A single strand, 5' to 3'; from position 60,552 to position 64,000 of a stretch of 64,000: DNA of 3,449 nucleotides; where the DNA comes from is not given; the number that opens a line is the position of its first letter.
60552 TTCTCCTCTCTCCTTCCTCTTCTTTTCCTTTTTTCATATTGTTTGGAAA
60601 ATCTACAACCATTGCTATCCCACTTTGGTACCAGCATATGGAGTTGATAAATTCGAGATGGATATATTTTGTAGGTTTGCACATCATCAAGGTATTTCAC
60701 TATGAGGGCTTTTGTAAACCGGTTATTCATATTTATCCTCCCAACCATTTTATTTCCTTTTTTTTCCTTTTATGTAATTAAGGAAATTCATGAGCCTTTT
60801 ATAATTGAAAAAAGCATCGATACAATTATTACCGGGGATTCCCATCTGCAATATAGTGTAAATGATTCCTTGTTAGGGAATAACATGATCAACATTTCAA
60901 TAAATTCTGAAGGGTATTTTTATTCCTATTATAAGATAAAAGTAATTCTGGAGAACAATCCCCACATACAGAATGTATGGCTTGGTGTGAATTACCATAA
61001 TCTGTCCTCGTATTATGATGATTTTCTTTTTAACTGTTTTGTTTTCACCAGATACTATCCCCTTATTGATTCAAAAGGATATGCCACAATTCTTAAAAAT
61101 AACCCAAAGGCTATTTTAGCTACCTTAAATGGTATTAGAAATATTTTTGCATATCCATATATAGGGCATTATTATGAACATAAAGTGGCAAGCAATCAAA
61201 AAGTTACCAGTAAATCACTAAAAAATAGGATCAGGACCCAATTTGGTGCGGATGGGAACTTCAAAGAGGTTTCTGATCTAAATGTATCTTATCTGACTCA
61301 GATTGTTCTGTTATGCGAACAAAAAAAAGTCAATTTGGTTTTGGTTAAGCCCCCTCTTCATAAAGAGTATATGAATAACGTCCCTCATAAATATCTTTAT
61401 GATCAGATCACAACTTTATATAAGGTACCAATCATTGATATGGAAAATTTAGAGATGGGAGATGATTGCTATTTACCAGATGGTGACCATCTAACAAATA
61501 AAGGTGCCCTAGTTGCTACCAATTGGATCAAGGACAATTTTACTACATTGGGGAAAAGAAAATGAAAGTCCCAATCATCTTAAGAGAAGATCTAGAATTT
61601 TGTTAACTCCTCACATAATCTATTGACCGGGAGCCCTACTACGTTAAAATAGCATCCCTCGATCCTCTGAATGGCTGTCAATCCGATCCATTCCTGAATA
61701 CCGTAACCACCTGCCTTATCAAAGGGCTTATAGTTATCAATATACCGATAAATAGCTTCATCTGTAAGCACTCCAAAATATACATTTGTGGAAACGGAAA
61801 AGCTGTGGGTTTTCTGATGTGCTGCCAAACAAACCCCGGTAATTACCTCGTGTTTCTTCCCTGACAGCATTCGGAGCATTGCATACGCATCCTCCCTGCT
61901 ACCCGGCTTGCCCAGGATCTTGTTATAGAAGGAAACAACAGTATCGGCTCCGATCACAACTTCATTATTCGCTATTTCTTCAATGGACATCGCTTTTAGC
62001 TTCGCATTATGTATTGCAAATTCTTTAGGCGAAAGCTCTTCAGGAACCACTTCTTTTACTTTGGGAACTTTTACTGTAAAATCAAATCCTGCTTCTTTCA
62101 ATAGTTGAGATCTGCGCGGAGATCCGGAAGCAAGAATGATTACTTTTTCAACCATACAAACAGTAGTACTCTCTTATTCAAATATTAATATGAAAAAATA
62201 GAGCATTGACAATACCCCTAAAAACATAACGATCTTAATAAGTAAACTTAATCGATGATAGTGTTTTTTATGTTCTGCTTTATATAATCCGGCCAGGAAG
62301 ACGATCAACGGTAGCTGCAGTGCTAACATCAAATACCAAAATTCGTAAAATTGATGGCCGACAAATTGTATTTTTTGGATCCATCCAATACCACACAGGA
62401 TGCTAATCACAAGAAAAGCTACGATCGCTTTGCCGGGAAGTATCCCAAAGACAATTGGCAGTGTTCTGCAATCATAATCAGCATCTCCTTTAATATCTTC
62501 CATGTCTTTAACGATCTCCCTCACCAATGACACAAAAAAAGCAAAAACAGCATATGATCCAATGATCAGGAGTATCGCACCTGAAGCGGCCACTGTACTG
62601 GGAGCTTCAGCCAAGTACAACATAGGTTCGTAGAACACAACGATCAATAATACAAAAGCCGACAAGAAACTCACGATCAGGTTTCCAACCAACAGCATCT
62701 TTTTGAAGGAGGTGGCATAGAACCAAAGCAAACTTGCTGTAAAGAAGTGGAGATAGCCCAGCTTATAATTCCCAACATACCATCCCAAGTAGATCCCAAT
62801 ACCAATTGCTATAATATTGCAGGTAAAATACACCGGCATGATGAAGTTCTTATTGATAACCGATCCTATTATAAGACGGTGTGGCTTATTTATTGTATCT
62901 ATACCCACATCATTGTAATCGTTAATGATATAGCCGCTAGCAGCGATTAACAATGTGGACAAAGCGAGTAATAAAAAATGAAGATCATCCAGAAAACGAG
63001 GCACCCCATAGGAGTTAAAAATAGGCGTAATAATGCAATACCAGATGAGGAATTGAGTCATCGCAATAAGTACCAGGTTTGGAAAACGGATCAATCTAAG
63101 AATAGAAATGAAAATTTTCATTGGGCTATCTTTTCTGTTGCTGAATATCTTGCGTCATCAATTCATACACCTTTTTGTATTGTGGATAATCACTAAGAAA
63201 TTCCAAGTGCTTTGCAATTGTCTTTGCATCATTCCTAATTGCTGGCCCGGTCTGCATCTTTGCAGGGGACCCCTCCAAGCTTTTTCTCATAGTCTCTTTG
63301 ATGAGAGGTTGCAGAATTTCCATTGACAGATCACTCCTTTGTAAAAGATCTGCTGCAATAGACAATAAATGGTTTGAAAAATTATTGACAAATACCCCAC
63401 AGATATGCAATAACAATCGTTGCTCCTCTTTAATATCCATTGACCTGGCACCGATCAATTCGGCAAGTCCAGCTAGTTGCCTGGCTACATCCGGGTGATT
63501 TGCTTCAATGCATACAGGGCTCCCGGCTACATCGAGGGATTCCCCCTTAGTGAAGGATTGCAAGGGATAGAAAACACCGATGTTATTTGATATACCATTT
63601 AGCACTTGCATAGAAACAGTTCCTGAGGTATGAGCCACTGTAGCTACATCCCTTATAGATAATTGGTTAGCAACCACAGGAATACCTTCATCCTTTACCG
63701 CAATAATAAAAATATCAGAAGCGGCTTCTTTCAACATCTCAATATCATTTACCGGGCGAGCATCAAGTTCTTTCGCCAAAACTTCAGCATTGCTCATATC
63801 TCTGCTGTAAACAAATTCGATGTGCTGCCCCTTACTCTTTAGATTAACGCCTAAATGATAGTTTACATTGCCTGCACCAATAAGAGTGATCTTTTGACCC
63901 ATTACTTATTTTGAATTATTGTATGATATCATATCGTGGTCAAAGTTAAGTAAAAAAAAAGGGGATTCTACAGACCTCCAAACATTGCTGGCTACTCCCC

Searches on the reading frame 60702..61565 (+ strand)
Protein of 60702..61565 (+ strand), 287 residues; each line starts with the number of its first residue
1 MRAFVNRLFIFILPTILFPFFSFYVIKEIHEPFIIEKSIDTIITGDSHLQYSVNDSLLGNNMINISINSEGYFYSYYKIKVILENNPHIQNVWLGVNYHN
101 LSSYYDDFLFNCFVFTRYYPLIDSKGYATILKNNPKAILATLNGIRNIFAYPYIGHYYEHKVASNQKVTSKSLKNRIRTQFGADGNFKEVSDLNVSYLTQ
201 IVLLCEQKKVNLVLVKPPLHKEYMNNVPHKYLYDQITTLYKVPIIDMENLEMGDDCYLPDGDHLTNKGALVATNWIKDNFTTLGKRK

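Call 10: search_protein_families(library=pfam, proteins=[window:60702-61565:+], max_evalue=0.01)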
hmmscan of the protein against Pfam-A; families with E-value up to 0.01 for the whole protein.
window:60702-61565:+ (287 aa): 2 families
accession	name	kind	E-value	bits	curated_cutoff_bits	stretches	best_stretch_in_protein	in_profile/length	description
PF10678.14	DUF2492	-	0.0013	19.4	27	1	162-210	13-61/77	Protein of unknown function (DUF2492)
PF07611.17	DUF1574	-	0.0085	15.9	29.1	0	43-238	135-293/342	Protein of unknown function (DUF1574)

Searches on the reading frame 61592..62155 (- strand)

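Call 10: search_protein_families(library=pfam, proteins=[window:61592-62155:-], max_evalue=0.01)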
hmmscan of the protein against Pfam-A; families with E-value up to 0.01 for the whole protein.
window:61592-62155:- (187 aa): 1 family
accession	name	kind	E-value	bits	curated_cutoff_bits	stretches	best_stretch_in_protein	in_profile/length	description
PF02545.19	Maf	-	2.7e-61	207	27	1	6-187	2-187/187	Maf-like protein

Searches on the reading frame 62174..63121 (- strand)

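Call 76: search_protein_families(library=pfam, proteins=[window:62174-63121:-], max_evalue=1)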
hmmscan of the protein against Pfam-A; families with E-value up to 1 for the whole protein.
window:62174-63121:- (315 aa): 2 families
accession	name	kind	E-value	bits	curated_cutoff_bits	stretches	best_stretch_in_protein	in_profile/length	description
PF01040.23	UbiA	-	7.4e-19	68.4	34.2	1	39-282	15-232/250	UbiA prenyltransferase family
PF22817.2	ApeP-like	-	0.22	11.6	27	1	83-115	41-73/158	ApeP dehydratase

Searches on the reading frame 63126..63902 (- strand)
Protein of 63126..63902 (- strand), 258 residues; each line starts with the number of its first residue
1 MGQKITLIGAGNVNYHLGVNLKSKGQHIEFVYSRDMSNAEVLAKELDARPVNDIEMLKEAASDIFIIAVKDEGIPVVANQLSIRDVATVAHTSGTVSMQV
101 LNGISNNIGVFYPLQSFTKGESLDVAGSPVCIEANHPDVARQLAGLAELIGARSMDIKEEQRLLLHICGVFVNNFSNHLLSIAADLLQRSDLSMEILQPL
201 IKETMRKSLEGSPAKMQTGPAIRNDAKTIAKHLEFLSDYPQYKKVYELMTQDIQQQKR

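Call 76: search_protein_families(library=pfam, proteins=[window:63126-63902:-], max_evalue=1)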
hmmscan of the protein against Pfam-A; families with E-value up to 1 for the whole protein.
window:63126-63902:- (258 aa): 6 families
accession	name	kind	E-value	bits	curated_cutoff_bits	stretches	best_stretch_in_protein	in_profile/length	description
PF10728.14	DUF2520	-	3e-34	117.9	25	1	129-252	2-124/125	Domain of unknown function (DUF2520)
PF10727.15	Rossmann-like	-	2.6e-06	27.7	23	1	4-107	16-122/131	Rossmann-like domain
PF03807.23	F420_oxidored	-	3.1e-06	28.1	21.6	1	4-81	1-79/94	NADP oxidoreductase coenzyme F420-dependent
PF01488.26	Shikimate_DH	-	0.00045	20.8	24.3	1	2-73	12-87/138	Shikimate / quinate 5-dehydrogenase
PF01408.29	GFO_IDH_MocA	-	0.00061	20.9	24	1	4-71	2-72/120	Oxidoreductase family, NAD-binding Rossmann fold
PF03446.21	NAD_binding_2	-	0.086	13.3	21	1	4-72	1-66/161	NAD binding domain of 6-phosphogluconate dehydrogenase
